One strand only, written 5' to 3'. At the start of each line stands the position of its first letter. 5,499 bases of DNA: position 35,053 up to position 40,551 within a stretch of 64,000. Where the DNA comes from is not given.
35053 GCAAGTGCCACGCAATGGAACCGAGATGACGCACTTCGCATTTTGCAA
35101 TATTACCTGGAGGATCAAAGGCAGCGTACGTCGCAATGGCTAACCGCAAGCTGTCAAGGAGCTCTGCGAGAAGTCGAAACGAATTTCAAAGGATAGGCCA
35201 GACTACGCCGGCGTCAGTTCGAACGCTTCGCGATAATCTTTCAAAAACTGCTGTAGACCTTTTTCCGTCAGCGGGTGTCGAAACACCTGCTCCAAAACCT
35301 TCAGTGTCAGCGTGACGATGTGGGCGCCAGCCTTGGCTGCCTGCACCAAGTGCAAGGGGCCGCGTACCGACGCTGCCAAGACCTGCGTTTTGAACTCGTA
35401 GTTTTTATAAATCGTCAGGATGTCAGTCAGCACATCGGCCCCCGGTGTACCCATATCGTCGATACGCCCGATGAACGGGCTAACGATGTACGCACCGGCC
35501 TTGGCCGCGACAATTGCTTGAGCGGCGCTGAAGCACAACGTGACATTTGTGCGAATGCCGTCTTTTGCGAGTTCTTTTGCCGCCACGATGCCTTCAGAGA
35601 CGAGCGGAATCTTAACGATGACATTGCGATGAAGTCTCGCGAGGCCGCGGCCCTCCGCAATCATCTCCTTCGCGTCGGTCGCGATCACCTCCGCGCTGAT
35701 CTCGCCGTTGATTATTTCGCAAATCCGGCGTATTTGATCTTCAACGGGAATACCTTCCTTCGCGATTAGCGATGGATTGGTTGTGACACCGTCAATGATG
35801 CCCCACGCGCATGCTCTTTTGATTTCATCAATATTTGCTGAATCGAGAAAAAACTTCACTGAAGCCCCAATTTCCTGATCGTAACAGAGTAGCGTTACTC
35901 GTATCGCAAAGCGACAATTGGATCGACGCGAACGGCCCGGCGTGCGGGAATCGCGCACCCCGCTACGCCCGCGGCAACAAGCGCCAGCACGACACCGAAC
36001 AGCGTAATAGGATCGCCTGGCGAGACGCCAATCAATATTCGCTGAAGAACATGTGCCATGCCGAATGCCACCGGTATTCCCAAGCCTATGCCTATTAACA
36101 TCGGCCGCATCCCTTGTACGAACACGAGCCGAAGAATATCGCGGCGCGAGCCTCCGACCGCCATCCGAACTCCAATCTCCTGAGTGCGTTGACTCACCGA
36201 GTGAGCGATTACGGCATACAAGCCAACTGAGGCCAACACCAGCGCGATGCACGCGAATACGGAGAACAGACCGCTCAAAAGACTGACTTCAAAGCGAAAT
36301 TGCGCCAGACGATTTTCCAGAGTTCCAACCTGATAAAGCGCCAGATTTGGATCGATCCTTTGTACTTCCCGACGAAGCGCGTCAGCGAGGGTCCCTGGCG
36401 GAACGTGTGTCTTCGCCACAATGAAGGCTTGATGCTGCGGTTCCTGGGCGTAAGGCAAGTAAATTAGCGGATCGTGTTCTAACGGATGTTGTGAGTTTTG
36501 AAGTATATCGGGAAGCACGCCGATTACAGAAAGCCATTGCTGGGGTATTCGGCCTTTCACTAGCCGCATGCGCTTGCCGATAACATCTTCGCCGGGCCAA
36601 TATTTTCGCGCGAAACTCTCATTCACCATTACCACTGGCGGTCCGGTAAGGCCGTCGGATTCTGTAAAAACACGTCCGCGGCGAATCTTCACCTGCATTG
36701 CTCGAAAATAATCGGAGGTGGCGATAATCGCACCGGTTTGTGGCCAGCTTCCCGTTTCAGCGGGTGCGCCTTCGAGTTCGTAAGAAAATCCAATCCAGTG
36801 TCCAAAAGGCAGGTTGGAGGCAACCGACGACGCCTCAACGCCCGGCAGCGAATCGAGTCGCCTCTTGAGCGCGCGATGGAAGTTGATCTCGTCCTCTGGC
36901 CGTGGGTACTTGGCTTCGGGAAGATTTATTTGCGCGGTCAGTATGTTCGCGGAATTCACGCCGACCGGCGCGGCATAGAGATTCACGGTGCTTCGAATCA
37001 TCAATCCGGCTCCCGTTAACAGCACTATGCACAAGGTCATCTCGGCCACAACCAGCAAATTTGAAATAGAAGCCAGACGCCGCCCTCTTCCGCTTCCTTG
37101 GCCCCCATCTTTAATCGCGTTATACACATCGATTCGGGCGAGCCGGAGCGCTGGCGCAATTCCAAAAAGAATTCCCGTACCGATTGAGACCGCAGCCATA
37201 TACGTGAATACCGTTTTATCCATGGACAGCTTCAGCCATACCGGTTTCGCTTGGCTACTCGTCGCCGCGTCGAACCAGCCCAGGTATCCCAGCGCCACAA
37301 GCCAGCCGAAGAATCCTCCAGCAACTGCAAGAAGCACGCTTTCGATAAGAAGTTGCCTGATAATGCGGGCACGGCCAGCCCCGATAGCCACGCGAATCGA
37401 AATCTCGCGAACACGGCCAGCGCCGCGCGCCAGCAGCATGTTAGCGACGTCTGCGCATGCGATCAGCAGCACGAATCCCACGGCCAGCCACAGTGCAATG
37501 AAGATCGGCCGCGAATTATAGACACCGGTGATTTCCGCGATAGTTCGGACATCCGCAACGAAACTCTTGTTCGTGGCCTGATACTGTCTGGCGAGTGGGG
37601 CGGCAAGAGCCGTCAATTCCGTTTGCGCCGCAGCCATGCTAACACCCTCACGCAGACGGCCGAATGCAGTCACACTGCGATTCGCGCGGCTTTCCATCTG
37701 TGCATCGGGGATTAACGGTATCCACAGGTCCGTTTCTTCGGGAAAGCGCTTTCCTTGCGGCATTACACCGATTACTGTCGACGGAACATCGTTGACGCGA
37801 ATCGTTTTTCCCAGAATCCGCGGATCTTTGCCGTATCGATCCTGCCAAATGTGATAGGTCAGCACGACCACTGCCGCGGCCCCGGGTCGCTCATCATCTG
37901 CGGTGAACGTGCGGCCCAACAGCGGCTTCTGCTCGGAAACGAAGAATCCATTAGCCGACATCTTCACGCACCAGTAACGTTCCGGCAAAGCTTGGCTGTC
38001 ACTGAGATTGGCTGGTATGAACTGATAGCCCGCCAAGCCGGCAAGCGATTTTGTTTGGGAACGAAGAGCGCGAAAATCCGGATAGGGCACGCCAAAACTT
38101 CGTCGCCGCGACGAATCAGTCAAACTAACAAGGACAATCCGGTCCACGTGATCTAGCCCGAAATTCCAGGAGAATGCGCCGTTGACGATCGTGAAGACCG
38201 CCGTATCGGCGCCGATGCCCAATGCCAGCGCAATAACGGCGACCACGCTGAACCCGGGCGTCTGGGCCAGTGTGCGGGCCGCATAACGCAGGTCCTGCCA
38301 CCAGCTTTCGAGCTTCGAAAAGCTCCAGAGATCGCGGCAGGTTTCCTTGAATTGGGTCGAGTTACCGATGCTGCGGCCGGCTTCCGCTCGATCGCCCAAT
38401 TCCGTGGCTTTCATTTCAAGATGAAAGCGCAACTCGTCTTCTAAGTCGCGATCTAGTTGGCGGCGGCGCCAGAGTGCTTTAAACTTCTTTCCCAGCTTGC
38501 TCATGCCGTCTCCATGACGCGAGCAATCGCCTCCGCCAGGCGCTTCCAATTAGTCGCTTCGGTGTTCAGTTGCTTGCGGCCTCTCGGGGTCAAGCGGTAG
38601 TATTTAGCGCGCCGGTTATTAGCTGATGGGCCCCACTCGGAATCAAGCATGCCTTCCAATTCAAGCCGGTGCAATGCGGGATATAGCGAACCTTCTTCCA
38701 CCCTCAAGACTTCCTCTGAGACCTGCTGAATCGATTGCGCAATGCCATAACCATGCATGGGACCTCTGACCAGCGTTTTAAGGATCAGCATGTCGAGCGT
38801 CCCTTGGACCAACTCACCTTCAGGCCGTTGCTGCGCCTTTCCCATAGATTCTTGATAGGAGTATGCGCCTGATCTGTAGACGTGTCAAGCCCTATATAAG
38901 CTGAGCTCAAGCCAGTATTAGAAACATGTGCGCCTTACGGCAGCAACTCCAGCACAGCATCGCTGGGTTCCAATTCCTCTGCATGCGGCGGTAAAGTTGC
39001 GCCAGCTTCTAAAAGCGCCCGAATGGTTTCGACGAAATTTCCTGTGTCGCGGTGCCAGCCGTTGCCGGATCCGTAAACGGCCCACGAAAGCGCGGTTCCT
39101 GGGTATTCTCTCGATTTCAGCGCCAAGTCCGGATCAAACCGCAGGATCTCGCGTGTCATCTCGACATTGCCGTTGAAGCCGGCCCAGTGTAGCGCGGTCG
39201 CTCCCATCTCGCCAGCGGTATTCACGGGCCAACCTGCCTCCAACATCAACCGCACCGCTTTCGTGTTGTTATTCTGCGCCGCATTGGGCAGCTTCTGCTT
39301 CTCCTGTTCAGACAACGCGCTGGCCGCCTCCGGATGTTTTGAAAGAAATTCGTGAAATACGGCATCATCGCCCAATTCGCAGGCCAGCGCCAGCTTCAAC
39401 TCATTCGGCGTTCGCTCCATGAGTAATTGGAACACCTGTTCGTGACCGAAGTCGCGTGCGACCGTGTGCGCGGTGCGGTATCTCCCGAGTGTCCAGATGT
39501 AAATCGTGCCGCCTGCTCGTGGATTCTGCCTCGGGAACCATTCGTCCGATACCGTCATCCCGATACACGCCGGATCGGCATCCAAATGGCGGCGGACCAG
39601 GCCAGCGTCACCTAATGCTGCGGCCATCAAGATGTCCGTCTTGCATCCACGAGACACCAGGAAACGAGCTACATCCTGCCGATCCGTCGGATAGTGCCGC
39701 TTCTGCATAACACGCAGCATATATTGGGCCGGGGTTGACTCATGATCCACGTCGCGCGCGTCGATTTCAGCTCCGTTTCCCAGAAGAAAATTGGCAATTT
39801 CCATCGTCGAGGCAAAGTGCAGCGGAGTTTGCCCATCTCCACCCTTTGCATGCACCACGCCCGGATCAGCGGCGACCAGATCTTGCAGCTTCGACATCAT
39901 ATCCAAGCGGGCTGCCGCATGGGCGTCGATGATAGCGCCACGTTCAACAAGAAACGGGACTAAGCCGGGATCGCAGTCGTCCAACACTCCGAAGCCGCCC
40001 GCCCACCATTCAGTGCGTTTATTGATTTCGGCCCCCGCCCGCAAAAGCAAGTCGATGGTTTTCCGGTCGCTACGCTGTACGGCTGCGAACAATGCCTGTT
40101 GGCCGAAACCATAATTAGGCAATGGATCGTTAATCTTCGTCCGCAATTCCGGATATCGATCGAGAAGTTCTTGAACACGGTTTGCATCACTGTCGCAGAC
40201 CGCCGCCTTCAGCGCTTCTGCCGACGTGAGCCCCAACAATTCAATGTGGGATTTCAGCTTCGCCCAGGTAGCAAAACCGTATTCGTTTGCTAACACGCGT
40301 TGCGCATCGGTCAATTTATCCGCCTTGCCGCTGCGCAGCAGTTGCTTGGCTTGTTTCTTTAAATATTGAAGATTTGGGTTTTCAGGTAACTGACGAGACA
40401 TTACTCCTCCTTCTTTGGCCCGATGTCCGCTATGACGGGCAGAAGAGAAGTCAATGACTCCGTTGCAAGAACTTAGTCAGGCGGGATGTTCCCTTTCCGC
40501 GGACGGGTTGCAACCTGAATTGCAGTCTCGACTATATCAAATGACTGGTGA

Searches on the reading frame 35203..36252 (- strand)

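Call 22: search_protein_families(library=pfam, proteins=[window:35203-36252:-], max_evalue=0.00001)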
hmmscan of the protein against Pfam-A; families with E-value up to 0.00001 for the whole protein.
window:35203-36252:- (349 aa): 1 family
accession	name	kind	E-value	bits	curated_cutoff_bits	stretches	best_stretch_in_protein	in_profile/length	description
PF00923.25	TAL_FSA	-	3.1e-61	207.7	27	1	134-337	1-275/285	Transaldolase/Fructose-6-phosphate aldolase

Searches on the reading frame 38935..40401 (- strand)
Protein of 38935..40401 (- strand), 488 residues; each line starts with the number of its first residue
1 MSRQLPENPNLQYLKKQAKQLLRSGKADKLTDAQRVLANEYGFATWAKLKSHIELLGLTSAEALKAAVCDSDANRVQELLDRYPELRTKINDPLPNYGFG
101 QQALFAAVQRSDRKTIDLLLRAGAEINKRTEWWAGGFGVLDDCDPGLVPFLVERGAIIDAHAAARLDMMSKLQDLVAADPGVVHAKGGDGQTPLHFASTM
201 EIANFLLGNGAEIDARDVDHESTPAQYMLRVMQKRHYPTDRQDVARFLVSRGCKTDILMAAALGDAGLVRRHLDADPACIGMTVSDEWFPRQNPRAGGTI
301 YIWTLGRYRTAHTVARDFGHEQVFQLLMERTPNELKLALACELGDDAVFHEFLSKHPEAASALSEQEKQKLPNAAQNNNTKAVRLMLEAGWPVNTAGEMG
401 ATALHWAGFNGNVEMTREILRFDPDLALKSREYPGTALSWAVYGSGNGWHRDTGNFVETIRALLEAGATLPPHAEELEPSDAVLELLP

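Call 22: search_protein_families(library=pfam, proteins=[window:38935-40401:-], max_evalue=0.00001)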
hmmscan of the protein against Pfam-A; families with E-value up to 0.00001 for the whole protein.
window:38935-40401:- (488 aa): 5 families
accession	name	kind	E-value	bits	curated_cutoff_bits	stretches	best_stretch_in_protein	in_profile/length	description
PF00023.36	Ank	-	2.6e-21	75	21.1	0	189-217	1-32/33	Ankyrin repeat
PF12796.13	Ank_2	-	3.1e-21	76.2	27.3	2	337-420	1-80/90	Ankyrin repeats (3 copies)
PF13637.12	Ank_4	-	7.9e-14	51.9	22.7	0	373-416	3-46/50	Ankyrin repeats (many copies)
PF13606.12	Ank_3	-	1.4e-10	40.7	22.3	0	400-426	2-28/30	Ankyrin repeat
PF13857.12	Ank_5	-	1.1e-07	32.6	27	0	176-227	2-55/56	Ankyrin repeats (many copies)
